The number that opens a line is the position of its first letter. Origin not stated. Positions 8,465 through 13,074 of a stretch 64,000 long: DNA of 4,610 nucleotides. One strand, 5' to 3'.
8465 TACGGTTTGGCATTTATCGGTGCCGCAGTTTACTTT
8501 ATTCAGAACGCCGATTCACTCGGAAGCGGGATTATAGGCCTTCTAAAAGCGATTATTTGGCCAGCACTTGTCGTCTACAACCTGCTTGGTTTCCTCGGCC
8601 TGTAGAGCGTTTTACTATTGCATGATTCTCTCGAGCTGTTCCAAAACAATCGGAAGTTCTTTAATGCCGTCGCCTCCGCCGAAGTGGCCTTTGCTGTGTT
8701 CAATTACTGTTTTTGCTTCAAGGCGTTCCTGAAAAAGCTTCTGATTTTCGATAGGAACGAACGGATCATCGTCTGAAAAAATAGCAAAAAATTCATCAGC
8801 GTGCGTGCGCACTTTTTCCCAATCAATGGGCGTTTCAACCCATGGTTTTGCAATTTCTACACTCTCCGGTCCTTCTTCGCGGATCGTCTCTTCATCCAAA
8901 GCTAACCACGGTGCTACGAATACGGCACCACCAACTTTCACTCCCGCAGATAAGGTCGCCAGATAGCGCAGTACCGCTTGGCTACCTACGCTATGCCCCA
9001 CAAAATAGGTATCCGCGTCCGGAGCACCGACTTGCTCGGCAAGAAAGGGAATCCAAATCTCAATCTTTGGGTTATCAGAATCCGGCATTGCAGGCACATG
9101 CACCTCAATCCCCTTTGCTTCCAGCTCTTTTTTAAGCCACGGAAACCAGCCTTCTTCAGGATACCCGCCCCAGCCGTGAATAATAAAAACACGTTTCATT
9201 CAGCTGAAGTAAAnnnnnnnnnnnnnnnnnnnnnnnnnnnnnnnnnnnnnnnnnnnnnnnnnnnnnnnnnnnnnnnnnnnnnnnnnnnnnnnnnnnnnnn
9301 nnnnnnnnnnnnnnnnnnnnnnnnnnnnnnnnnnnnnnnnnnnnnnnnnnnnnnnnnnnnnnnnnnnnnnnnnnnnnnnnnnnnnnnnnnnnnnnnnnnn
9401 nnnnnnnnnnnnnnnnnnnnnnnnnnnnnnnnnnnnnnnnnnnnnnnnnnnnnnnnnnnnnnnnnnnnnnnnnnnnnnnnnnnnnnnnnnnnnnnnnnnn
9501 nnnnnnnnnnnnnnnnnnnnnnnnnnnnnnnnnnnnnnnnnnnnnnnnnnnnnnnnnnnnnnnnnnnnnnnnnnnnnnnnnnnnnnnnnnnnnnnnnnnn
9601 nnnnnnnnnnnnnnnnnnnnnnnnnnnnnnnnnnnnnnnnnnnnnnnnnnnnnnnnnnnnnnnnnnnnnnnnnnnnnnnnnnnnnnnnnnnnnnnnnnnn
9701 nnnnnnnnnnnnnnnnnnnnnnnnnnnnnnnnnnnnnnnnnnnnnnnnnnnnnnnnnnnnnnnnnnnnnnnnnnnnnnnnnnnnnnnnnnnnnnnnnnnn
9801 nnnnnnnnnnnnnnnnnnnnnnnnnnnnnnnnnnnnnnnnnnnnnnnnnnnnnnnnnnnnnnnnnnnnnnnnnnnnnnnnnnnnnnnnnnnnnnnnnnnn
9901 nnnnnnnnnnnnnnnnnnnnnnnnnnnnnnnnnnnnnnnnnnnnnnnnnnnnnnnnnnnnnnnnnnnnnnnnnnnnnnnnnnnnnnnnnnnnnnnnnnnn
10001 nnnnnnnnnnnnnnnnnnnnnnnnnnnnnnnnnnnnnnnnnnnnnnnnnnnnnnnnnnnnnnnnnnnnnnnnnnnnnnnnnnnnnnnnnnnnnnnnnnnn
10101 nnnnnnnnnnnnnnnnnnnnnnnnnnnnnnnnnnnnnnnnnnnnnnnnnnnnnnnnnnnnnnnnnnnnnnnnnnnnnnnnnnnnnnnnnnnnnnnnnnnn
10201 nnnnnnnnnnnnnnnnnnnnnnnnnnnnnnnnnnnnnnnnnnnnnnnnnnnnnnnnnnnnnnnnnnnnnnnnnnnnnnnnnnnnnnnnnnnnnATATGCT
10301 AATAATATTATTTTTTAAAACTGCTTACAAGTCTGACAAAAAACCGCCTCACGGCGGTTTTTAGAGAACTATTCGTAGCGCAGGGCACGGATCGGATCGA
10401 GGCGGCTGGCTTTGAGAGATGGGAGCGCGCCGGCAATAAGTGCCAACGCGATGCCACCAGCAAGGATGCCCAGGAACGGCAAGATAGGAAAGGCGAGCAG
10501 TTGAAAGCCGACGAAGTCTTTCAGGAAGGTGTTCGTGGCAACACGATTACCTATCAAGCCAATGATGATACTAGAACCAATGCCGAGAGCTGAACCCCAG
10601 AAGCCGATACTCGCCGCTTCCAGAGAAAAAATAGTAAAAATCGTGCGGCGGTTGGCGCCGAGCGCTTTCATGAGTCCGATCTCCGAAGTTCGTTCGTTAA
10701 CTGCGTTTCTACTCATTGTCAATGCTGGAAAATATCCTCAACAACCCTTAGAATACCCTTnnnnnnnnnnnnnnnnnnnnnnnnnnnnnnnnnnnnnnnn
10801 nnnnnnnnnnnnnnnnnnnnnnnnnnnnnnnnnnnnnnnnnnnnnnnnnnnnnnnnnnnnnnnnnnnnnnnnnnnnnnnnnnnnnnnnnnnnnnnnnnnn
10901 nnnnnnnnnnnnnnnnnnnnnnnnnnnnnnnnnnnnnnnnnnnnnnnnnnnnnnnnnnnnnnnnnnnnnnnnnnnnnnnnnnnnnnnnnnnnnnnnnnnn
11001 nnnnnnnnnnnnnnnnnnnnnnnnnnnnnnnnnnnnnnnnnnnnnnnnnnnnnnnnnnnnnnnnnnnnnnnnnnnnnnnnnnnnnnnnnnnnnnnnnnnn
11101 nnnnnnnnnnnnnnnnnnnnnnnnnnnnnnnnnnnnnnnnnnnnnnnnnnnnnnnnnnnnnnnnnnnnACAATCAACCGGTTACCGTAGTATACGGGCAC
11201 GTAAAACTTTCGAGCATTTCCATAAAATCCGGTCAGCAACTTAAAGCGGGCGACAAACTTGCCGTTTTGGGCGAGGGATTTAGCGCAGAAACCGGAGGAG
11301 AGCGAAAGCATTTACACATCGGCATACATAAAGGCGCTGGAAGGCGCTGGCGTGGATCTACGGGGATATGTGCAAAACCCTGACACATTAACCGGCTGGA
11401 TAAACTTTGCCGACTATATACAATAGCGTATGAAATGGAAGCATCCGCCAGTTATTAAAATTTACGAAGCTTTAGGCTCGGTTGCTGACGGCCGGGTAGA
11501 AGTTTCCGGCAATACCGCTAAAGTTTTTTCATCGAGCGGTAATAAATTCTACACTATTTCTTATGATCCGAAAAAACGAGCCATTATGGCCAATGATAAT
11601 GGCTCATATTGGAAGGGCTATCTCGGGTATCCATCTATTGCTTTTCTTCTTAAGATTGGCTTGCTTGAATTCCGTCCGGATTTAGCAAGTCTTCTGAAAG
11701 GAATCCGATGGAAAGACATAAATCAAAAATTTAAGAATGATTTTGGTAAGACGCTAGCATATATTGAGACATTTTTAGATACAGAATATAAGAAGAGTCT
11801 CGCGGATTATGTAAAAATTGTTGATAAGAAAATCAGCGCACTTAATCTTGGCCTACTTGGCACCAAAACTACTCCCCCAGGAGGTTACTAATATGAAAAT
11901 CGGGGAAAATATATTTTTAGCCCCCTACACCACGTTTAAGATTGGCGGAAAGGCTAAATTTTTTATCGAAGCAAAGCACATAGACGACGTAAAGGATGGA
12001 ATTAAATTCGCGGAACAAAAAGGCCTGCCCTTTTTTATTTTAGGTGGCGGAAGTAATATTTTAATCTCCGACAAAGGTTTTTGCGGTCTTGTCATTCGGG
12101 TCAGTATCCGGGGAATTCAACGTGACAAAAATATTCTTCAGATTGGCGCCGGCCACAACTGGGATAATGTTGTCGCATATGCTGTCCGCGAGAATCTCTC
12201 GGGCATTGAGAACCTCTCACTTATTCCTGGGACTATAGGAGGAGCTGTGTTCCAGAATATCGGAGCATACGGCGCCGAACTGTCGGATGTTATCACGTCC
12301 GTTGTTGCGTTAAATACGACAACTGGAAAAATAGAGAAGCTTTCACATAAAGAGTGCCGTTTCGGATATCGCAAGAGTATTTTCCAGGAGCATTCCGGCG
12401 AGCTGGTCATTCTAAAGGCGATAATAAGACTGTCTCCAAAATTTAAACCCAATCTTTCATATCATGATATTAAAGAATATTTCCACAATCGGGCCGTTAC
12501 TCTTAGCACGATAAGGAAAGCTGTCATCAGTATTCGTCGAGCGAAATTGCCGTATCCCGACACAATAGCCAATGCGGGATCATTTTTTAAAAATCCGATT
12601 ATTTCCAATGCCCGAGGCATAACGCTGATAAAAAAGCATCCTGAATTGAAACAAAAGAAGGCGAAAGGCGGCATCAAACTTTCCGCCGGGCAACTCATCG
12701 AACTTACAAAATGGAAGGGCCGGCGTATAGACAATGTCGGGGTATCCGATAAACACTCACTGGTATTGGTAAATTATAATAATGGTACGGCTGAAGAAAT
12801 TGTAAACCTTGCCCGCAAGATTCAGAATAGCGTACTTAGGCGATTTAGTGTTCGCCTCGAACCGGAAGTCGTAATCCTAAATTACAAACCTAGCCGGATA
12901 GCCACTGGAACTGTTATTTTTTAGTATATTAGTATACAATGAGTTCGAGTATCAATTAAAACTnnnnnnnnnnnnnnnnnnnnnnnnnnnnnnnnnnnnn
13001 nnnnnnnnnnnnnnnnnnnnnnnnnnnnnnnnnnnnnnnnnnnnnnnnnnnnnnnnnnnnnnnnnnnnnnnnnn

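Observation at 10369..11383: Eroded FtsX remnant back-to-back with a frameshifted membrane-anchored M23 peptidase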

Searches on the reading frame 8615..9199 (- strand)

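Call 6: search_protein_families(library=pfam, proteins=[window:8615-9199:-], max_evalue=0.01)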
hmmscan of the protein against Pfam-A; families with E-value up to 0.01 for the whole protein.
window:8615-9199:- (194 aa): 5 families
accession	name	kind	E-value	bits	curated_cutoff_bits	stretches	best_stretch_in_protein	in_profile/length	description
PF06821.19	Ser_hydrolase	-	1.9e-21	77.2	22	1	5-190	2-171/172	Serine hydrolase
PF12697.13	Abhydrolase_6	-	9.8e-06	26.8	26.3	1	4-138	1-121/217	Alpha/beta hydrolase family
PF12146.15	Hydrolase_4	-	8.8e-05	22.3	27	1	60-165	74-173/239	Serine aminopeptidase, S33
PF00561.26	Abhydrolase_1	-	0.00012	22.3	25.8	0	62-102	69-106/245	alpha/beta hydrolase fold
PF10230.15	LIDHydrolase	-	0.00042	20.6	27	0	50-99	69-120/262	Lipid-droplet associated hydrolase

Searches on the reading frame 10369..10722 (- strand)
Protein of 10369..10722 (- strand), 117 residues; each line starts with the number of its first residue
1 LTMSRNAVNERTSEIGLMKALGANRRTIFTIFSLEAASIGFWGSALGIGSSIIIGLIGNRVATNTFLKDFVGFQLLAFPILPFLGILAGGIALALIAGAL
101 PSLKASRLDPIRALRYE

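Call 6: search_protein_families(library=pfam, proteins=[window:10372-10722:-], max_evalue=0.01)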
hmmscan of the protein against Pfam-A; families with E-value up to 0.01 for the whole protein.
seq(117 aa): 1 family
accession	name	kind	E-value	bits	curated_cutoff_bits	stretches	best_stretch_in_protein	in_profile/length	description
PF02687.27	FtsX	-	2.7e-17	63.4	25.5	1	2-110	17-120/120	FtsX-like permease C-terminal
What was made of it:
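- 10369..10704 (-): Remnant of a MacB/LolCE-type ABC permease: residues 309-419 (coupling helix, TM3, TM4) plus the stop codon. Pfam FtsX-like C-terminal domain, E = 2.7e-17 (call 6).
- Checked: A 117-aa ORF at 10369-10722 (-) matches the C-terminal FtsX-like permease domain (Pfam PF02687, E = 2.7e-17, profile positions 17-120 of 120; call 6).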

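Call 7: search_protein_families(library=ncbifam, proteins=[window:10372-10722:-], max_evalue=0.01)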
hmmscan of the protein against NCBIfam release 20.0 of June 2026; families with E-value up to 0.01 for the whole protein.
seq(117 aa): 9 families
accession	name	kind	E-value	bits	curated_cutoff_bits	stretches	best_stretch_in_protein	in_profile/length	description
TIGR03434.1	ADOP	subfamily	4.2e-15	54.9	622.3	1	7-117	703-803/803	ADOP family duplicated permease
TIGR02212.1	lolCE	equivalog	1.7e-14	53.6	362.45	1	7-117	291-411/411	lipoprotein-releasing ABC transporter permease subunit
NF007826.0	PRK10535.1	equivalog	1.5e-10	40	966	1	6-115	546-646/648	macrolide ABC transporter ATP-binding protein/permease MacB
NF008357.0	PRK11146.1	exception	2.1e-06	26.8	439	1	7-114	294-411/414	lipoprotein-releasing ABC transporter permease subunit LolE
TIGR02213.1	lolE_release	exception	2.6e-06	26.6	540.35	1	7-114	291-408/411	lipoprotein-releasing ABC transporter permease subunit LolE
NF008076.0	PRK10814.1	exception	6.5e-06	25.4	473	1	8-117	290-399/399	lipoprotein-releasing ABC transporter permease subunit LolC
NF038346.1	FtsX_actino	exception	2.1e-05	24.1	250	1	3-97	201-297/308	permease-like cell division protein FtsX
TIGR00439.2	FtsX_Gneg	equivalog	3.7e-05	23.1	255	1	5-99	190-284/292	permease-like cell division protein FtsX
NF038347.1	FtsX_Gpos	exception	4.2e-05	23.1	225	1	6-78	192-264/296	permease-like cell division protein FtsX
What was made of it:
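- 10369..10704 (-): NCBIfam best matches are ADOP, LolCE and MacB (call 7).
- On Cell-division FtsX (NCBIfam TIGR00439, NF038346, NF038347): The remnant scores 23-24 bits (call 7).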

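Call 15: find_encoding_contigs(protein=window:10369-10722:-, flank=10000, max_places=10)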
Protein window:10369-10722:- (117 aa): no gene with exactly this product is on record in the collection.
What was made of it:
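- Tried and rejected: An exact-protein look-up of the 117-aa ORF found nothing on record (call 15).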

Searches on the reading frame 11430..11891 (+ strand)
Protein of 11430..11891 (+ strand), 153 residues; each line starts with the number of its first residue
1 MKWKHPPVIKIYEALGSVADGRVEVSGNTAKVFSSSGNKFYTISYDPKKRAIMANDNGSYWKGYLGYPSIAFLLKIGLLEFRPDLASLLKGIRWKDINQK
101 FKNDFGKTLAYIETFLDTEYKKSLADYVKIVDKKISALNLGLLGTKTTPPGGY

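Call 6: search_protein_families(library=pfam, proteins=[window:11430-11891:+], max_evalue=0.01)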
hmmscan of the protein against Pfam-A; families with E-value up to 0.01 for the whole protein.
window:11430-11891:+ (153 aa): 0 families

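Call 9: find_encoding_contigs(protein=window:11430-11891:+, flank=10000)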
Protein window:11430-11891:+ (153 aa): 6 contigs read that carry it; 6 places shown.
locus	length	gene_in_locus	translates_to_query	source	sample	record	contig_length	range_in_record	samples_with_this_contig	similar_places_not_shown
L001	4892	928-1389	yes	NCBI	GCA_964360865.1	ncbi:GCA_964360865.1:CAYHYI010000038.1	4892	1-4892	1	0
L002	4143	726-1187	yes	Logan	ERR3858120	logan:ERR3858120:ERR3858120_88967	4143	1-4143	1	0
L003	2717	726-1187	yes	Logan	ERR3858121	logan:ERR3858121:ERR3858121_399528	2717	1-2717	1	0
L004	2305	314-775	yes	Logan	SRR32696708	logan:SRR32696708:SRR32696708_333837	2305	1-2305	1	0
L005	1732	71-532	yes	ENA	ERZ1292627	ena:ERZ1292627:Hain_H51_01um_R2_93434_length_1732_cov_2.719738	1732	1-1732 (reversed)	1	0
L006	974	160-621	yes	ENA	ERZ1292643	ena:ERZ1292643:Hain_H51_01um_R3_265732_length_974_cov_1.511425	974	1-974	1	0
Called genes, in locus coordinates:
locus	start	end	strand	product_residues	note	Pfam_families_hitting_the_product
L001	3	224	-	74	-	?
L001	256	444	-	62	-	-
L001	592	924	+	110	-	PF01551:Peptidase_M23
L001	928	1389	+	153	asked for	PF27709:UCP014422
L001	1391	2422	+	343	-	PF01565:FAD_binding_4, PF02873:MurB_C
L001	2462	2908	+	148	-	-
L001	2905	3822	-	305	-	PF03109:ABC1 (faint), PF01636:APH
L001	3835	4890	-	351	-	?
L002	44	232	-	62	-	-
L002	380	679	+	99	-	PF01551:Peptidase_M23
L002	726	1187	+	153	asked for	PF27709:UCP014422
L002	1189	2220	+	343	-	PF01565:FAD_binding_4, PF02873:MurB_C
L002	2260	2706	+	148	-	-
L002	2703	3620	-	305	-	PF03109:ABC1 (faint), PF01636:APH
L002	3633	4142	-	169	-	?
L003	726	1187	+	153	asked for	PF27709:UCP014422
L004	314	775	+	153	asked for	PF27709:UCP014422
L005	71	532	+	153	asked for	PF27709:UCP014422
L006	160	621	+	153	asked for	PF27709:UCP014422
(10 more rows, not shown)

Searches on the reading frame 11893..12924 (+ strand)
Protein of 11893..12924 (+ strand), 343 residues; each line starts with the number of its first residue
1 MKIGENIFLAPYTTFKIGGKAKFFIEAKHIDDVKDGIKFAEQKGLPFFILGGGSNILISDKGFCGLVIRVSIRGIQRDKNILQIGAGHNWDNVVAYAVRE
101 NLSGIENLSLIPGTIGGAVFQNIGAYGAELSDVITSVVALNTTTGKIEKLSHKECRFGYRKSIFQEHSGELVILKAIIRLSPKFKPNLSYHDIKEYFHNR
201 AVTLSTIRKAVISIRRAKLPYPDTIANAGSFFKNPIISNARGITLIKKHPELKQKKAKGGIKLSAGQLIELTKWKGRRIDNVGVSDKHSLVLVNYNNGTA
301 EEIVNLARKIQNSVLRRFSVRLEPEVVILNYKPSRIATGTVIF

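Call 6: search_protein_families(library=pfam, proteins=[window:11893-12924:+], max_evalue=0.01)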
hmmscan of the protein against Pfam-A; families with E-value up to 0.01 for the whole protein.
window:11893-12924:+ (343 aa): 2 families
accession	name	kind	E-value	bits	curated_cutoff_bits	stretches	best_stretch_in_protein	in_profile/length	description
PF02873.21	MurB_C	-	6.6e-27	94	27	1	207-328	2-98/99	UDP-N-acetylenolpyruvoylglucosamine reductase, C-terminal domain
PF01565.28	FAD_binding_4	-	1.5e-23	83.4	26.4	1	22-150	2-138/139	FAD binding domain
